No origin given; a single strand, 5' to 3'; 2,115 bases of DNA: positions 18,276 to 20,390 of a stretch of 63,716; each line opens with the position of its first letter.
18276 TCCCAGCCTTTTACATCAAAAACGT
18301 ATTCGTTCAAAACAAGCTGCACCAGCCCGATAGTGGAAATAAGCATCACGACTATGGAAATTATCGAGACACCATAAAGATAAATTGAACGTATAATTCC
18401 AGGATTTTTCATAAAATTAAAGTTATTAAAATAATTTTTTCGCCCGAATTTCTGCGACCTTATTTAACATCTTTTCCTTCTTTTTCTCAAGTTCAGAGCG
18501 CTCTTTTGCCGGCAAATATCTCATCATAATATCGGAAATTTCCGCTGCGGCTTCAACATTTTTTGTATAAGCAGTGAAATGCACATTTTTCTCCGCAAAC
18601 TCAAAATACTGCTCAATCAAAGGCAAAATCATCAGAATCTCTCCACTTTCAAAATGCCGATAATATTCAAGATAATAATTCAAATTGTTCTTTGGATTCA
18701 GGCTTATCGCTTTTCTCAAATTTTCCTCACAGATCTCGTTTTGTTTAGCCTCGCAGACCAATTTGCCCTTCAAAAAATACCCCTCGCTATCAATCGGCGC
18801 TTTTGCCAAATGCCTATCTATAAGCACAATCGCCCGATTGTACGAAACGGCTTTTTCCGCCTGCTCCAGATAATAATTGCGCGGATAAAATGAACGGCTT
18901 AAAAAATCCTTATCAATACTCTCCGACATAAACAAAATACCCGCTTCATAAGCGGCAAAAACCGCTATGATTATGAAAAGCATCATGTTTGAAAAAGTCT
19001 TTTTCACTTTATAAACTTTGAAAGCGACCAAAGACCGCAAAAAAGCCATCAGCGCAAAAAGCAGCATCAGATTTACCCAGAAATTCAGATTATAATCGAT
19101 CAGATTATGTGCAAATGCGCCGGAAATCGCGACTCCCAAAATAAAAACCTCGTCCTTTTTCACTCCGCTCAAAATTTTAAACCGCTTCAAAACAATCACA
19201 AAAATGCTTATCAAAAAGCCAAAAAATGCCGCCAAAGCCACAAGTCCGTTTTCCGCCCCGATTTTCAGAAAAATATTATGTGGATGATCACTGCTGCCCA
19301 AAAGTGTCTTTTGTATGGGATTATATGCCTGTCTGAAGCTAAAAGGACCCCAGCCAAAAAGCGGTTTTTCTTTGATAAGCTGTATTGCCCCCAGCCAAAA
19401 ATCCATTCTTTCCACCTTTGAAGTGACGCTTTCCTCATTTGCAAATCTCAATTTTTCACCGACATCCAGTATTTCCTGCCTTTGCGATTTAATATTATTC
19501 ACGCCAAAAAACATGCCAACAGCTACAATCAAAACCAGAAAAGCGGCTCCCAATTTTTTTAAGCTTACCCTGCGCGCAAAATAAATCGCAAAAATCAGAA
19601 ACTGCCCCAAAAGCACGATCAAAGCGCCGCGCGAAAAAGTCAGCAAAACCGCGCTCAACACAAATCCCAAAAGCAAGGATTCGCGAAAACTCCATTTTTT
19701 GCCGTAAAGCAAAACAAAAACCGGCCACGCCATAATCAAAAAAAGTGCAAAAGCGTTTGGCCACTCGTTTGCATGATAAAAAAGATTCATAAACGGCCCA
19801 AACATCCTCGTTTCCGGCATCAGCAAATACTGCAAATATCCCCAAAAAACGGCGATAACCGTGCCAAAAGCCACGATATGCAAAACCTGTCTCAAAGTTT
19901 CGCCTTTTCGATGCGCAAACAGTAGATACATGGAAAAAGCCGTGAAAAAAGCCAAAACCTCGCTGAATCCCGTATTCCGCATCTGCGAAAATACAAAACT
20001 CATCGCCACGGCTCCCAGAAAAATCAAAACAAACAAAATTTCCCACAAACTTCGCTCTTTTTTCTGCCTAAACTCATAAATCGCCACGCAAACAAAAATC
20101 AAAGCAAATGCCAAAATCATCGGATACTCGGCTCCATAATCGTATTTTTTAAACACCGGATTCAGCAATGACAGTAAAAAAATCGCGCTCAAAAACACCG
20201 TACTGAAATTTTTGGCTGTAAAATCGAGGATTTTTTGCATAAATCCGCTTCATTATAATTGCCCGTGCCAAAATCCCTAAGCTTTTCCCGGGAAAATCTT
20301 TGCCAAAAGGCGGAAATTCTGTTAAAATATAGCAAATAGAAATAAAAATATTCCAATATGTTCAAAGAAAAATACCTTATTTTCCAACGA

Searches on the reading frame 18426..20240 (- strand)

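Call 9: search_protein_families(library=pfam, proteins=[window:18426-20240:-], max_evalue=0.001)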
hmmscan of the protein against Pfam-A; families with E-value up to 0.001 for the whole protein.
window:18426-20240:- (604 aa): 1 family
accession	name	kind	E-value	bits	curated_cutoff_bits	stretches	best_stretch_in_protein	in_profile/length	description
PF04932.20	Wzy_C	-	9.4e-25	87.6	31.7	1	191-340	3-149/149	O-Antigen ligase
